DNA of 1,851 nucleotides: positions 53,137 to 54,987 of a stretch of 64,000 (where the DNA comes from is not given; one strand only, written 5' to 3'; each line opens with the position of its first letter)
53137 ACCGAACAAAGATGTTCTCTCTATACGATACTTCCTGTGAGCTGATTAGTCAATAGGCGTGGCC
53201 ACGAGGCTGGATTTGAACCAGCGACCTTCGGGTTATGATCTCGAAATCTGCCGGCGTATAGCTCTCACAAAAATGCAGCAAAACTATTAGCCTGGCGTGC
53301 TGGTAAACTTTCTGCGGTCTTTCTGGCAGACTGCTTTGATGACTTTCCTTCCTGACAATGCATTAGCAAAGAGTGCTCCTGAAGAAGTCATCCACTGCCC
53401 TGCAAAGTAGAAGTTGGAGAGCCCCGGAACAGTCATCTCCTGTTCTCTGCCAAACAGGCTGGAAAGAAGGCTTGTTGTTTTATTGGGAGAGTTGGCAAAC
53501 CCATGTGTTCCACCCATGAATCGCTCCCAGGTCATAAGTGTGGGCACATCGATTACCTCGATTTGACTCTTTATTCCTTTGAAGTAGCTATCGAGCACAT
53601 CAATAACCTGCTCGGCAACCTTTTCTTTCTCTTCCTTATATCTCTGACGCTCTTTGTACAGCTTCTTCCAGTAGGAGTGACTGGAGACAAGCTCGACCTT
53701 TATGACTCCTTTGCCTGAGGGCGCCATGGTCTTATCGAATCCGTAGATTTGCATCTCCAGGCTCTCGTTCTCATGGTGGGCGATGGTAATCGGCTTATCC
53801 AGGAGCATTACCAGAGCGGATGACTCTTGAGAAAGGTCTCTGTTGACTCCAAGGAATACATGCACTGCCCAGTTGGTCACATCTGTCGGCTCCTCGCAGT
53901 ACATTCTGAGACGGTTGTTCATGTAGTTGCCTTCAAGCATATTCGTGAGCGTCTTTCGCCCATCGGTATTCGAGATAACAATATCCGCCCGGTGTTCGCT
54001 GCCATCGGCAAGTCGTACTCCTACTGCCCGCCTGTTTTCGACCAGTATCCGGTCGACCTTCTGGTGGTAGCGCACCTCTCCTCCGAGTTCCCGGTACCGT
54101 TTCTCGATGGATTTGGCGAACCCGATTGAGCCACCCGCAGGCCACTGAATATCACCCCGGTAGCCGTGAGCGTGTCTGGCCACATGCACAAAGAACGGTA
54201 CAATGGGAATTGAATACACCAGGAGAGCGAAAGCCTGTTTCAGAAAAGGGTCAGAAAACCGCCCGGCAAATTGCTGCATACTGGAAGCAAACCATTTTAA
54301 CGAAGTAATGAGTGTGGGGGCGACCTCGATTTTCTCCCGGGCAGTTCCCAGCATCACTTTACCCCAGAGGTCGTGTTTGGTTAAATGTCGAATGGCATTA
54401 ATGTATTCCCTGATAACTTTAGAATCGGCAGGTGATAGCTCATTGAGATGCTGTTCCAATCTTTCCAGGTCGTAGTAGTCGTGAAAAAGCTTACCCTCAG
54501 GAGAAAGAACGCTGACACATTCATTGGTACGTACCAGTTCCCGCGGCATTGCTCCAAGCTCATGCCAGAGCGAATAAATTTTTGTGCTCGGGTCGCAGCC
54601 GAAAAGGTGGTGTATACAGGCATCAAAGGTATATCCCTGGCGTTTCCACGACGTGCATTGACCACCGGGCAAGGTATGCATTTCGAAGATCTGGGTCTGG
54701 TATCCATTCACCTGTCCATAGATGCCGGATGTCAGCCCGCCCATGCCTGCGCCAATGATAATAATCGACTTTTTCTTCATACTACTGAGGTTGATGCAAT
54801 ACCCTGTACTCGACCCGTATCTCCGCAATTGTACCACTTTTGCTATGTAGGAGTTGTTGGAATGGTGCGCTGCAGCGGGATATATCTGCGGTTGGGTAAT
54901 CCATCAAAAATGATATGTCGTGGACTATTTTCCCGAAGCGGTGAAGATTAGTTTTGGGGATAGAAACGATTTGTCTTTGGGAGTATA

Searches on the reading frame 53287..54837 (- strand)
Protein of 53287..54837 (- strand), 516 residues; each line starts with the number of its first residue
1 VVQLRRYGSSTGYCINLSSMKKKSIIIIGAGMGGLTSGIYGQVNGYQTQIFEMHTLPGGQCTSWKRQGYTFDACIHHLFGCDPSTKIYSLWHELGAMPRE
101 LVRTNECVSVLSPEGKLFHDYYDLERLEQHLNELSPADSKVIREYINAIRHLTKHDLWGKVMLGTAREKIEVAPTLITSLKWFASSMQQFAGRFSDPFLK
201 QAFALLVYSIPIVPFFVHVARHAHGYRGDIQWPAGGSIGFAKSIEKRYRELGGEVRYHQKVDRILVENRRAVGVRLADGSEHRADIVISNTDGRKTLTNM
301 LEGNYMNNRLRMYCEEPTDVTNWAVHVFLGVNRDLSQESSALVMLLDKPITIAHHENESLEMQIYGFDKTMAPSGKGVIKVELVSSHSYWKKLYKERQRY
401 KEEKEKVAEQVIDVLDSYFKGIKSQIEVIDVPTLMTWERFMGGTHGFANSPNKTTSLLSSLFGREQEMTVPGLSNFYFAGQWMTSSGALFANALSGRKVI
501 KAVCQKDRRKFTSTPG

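Call 89: search_protein_families(library=ncbifam, proteins=[window:53287-54837:-], max_evalue=1e-10)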
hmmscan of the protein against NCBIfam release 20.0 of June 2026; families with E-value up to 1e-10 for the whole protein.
window:53287-54837:- (516 aa): 9 families
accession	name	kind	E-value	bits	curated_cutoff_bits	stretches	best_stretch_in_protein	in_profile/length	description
TIGR02730.1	carot_isom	equivalog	3.3e-36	125.2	586.9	1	226-496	217-481/493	carotenoid isomerase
TIGR02734.1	crtI_fam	subfamily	1.5e-33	116.3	238.1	1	26-481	2-466/504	phytoene desaturase family protein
NF045689.1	BCarotKetCrtO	equivalog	6.5e-22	77.8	1000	1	228-307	233-313/563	beta-carotene ketolase CrtO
TIGR02733.1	desat_CrtD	equivalog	1.7e-21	76.5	549.7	1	23-133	2-113/492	C-3',4' desaturase CrtD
NF045637.1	carotdesatCrtDProt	equivalog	1.5e-17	63.3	580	0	173-299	155-282/485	1-hydroxycarotenoid 3,4-desaturase CrtD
NF058655.1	CrtID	equivalog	1.9e-17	63.3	640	1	25-337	1-316/478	bifunctional phytoene desaturase/3,4-desaturase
NF042421.1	hydcarot_desat_CrtD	equivalog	8.5e-13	47.6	500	1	24-302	3-287/487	1-hydroxycarotenoid 3,4-desaturase CrtD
NF005560.0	PRK07233.1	equivalog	1e-11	44.4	252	0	24-96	2-72/435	hypothetical protein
NF005548.0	PRK07208.1-4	equivalog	5.1e-11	41.9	389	0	21-147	2-122/488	hypothetical protein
